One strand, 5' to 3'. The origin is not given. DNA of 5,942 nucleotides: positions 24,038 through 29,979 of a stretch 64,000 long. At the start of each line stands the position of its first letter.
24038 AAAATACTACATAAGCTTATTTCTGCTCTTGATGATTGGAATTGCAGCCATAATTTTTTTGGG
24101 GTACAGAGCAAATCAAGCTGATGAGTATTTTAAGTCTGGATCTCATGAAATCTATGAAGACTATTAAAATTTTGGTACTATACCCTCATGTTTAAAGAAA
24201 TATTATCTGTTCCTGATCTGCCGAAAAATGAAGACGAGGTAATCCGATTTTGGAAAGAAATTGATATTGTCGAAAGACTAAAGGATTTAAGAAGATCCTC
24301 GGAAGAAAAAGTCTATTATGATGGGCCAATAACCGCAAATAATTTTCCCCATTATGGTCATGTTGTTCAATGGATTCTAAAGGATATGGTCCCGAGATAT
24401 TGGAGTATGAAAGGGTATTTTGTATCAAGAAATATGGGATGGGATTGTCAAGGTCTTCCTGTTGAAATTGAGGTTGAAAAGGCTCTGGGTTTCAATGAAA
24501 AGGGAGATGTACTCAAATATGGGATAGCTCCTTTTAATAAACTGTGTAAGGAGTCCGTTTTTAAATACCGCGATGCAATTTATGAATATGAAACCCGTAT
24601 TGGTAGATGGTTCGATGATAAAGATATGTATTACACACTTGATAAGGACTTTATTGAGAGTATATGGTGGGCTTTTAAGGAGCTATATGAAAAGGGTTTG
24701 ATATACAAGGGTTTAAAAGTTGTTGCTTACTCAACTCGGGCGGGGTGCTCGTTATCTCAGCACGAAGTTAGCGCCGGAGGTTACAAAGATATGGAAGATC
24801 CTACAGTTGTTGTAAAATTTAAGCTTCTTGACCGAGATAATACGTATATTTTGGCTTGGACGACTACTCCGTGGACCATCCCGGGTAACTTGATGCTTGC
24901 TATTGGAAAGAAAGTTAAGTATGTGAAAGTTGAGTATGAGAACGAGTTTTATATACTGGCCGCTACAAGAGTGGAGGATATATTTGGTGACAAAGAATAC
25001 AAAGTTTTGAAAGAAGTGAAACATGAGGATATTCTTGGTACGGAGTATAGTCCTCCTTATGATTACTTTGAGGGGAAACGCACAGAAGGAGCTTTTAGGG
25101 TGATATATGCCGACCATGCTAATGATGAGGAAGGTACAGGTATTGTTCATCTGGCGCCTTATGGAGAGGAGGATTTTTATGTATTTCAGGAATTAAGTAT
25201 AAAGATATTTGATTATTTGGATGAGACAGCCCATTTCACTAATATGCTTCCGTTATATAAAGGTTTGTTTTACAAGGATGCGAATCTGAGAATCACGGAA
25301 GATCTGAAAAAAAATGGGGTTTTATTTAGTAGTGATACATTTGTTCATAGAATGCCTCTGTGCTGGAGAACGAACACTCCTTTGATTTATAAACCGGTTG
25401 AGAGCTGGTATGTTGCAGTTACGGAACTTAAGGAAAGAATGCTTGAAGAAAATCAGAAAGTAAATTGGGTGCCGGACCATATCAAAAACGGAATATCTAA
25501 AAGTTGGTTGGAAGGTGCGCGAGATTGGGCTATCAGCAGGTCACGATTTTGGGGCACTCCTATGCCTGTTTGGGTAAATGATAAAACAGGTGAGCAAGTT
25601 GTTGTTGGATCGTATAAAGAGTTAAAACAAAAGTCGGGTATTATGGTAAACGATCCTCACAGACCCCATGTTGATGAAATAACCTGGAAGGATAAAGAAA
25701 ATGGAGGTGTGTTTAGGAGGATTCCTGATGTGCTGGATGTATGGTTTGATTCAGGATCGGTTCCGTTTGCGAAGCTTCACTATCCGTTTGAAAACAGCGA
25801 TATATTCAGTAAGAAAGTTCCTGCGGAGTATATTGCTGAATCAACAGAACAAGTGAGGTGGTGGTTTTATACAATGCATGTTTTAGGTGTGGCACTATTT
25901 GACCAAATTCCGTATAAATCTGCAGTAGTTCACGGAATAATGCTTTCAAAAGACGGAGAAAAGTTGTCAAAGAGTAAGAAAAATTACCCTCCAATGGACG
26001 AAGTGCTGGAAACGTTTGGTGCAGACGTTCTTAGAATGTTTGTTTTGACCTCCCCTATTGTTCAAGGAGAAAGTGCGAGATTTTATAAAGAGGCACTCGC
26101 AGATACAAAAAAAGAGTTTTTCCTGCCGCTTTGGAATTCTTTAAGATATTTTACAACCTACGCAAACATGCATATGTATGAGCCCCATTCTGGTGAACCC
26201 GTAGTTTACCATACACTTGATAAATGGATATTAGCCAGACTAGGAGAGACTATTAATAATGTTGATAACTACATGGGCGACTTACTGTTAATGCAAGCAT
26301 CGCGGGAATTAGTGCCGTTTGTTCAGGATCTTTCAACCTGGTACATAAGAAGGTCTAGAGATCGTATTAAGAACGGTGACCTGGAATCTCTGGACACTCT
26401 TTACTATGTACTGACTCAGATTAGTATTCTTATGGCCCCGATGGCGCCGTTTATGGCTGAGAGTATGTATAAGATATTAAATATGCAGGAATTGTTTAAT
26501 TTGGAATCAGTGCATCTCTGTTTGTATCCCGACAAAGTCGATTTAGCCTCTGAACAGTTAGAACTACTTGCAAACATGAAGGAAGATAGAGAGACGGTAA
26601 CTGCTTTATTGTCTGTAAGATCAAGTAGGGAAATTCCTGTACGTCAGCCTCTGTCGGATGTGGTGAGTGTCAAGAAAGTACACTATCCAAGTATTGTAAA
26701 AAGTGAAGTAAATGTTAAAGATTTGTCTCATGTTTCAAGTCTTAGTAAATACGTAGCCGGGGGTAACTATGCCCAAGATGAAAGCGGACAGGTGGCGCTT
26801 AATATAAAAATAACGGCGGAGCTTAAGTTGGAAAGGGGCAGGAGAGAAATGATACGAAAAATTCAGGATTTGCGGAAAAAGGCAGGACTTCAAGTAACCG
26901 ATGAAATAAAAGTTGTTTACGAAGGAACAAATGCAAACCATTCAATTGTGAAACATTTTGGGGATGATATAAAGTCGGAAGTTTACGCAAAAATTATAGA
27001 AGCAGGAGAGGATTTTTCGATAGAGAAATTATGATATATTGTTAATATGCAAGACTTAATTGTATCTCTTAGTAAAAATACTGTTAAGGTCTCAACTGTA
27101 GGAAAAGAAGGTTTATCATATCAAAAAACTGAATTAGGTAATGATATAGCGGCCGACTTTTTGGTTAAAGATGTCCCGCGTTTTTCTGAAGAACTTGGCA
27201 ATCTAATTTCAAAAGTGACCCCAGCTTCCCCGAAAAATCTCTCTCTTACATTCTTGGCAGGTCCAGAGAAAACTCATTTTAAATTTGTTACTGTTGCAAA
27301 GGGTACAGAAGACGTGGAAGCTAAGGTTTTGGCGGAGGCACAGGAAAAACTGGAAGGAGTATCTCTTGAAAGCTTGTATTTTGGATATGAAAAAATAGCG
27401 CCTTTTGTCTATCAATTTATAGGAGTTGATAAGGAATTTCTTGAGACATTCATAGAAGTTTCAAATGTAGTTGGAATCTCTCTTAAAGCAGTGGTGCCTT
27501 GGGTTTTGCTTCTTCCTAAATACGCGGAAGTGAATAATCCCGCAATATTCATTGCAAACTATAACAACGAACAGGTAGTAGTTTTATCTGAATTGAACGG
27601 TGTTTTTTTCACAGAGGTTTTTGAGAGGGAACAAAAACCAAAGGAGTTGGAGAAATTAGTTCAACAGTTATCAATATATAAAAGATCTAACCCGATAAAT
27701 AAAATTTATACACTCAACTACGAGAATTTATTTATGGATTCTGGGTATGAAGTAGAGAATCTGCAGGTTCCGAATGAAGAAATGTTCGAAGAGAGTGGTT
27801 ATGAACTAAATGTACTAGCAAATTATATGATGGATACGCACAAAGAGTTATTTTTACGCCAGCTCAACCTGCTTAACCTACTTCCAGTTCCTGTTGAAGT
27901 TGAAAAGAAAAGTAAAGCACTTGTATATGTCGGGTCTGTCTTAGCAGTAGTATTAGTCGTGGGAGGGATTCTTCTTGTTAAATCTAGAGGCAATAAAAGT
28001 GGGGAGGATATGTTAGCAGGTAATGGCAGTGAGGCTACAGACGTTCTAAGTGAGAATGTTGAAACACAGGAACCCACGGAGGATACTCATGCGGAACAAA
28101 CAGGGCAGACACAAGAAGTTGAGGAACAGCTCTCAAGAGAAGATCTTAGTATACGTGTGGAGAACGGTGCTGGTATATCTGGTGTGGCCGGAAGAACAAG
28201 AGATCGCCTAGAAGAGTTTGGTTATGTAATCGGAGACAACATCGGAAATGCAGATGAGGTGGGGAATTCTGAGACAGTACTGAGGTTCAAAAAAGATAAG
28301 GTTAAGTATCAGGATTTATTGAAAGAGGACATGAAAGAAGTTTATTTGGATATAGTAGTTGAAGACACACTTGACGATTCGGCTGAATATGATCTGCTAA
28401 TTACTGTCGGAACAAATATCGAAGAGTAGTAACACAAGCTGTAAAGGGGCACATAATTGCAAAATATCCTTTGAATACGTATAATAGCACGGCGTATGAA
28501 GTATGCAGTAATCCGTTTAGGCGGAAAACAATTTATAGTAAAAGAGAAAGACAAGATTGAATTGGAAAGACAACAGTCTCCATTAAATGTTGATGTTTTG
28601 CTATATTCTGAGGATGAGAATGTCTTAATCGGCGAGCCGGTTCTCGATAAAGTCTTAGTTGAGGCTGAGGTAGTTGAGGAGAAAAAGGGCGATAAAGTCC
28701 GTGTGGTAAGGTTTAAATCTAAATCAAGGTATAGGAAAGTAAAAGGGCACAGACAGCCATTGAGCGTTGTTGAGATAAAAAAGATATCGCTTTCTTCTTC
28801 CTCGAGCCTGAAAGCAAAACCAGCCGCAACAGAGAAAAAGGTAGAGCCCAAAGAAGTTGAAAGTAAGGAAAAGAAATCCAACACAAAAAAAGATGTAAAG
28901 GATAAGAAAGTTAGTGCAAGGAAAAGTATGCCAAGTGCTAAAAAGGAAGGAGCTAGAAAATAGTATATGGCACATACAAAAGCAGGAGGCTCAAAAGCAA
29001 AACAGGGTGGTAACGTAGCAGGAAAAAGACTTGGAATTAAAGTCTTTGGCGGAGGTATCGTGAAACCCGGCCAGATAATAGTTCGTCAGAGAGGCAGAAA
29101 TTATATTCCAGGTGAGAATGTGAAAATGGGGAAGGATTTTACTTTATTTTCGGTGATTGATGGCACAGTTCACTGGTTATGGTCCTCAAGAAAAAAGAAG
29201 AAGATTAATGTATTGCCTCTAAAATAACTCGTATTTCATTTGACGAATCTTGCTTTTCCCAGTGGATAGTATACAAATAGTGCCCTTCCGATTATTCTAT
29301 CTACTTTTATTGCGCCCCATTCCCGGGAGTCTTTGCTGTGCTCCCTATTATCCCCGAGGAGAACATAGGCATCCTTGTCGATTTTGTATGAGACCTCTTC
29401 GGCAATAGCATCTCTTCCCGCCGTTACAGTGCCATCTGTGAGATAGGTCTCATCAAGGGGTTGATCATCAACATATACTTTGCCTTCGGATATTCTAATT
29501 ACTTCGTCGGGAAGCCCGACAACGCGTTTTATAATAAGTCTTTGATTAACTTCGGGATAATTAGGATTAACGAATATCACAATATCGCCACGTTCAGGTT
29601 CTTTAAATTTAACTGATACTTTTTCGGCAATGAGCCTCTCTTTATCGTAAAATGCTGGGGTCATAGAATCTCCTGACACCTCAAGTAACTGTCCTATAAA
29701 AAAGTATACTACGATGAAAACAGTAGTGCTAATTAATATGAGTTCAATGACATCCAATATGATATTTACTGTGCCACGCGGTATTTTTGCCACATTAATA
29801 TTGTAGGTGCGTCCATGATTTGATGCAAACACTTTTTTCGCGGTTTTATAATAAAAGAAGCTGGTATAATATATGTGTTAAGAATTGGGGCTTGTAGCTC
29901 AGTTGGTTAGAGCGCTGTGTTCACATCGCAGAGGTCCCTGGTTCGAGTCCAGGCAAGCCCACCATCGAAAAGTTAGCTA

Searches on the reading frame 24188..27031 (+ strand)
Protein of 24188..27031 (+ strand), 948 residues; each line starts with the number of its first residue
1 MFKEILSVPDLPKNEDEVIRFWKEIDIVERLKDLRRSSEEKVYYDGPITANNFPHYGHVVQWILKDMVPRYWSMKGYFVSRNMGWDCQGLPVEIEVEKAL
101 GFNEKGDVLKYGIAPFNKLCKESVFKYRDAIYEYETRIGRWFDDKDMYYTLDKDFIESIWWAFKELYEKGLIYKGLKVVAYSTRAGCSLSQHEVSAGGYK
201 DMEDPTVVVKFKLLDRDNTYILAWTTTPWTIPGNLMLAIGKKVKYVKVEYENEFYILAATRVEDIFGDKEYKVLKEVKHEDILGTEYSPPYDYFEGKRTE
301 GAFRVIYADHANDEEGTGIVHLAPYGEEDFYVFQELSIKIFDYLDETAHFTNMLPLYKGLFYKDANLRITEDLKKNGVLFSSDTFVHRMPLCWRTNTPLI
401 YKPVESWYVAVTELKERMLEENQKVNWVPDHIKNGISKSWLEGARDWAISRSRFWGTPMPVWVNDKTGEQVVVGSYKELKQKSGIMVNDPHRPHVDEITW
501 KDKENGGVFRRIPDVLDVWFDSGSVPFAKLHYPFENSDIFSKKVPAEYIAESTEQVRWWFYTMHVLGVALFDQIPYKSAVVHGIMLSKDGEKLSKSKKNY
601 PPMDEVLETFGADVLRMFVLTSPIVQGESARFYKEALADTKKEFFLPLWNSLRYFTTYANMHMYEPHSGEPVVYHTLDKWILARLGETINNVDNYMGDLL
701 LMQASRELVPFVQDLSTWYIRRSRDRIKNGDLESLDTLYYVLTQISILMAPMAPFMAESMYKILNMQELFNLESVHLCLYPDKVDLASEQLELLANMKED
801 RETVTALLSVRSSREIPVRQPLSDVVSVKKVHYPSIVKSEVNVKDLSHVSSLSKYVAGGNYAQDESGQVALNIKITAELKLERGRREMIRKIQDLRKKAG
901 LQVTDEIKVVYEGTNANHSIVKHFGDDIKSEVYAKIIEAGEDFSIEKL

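Call 23: search_protein_families(library=pfam, proteins=[window:24188-27031:+], max_evalue=0.00001)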
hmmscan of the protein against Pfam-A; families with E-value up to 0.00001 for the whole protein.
window:24188-27031:+ (948 aa): 5 families
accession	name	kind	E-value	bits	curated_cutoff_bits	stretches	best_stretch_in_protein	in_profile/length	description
PF00133.28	tRNA-synt_1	-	1.8e-115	386.5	22.7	1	18-627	2-410/414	tRNA synthetases class I (I, L, M and V)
PF08264.19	Anticodon_1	-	2.9e-24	86.1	25.1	1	678-823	1-145/148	Anticodon-binding domain of tRNA ligase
PF19302.4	DUF5915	-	1e-17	64.8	27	1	861-942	94-175/195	Domain of unknown function (DUF5915)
PF09334.17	tRNA-synt_1g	-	1.3e-13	51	20.1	0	50-194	10-135/391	tRNA synthetases class I (M)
PF01406.26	tRNA-synt_1e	-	4.2e-06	26.8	27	0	569-622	231-283/301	tRNA synthetases class I (C) catalytic domain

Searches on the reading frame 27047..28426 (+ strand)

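Call 23: search_protein_families(library=pfam, proteins=[window:27047-28426:+], max_evalue=0.00001)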
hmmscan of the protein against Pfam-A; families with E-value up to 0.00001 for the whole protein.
window:27047-28426:+ (460 aa): 1 family
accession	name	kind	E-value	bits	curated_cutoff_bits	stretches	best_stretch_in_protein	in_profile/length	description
PF13399.11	LytR_C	-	5.7e-08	34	22.2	1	367-430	2-63/86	LytR cell envelope-related transcriptional attenuator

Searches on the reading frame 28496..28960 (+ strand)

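Call 38: search_protein_families(library=pfam, proteins=[window:28496-28960:+], max_evalue=0.0001)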
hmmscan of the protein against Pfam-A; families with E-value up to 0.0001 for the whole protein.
window:28496-28960:+ (155 aa): 1 family
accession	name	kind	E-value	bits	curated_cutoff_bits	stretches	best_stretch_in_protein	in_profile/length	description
PF00829.26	Ribosomal_L21p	-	3.8e-24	85.3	27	1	3-97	2-99/99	Ribosomal prokaryotic L21 protein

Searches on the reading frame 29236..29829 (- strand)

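Call 38: search_protein_families(library=pfam, proteins=[window:29236-29829:-], max_evalue=0.0001)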
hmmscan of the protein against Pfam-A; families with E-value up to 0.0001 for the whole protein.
window:29236-29829:- (197 aa): 1 family
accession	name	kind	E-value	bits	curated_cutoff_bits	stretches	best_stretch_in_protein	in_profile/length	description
PF10502.14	Peptidase_S26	-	7e-39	133.9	22.9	1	25-188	2-168/168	Signal peptidase, peptidase S26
